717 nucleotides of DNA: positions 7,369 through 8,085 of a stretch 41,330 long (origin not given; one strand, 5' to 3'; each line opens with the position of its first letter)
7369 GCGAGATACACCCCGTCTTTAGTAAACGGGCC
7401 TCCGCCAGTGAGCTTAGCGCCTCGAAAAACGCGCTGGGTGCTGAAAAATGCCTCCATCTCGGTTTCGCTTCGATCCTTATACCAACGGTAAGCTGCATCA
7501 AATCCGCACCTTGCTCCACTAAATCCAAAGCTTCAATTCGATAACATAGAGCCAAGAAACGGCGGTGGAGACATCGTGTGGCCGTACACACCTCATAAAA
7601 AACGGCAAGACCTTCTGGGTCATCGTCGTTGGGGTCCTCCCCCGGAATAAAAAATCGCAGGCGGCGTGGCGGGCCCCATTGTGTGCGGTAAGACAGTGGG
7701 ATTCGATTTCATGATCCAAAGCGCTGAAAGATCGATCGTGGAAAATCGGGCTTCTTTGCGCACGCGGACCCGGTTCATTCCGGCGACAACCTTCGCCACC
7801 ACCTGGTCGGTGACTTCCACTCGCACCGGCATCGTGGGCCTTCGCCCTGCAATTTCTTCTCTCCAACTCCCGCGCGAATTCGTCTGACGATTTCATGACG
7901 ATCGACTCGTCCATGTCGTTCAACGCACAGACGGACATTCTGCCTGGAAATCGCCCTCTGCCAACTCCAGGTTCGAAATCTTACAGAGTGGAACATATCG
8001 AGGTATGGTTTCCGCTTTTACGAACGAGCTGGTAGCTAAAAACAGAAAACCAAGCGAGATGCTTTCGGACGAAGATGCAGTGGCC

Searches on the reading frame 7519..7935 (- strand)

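Call 61: search_protein_families(library=pfam, proteins=[window:7519-7935:-], max_evalue=0.001)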
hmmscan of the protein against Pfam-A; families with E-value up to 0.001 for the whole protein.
window:7519-7935:- (138 aa): 1 family
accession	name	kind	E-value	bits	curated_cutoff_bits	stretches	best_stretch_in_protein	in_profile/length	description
PF08014.17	MATCAP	-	0.00025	20.6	27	1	64-108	166-211/365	Microtubule-associated tyrosine carboxypeptidase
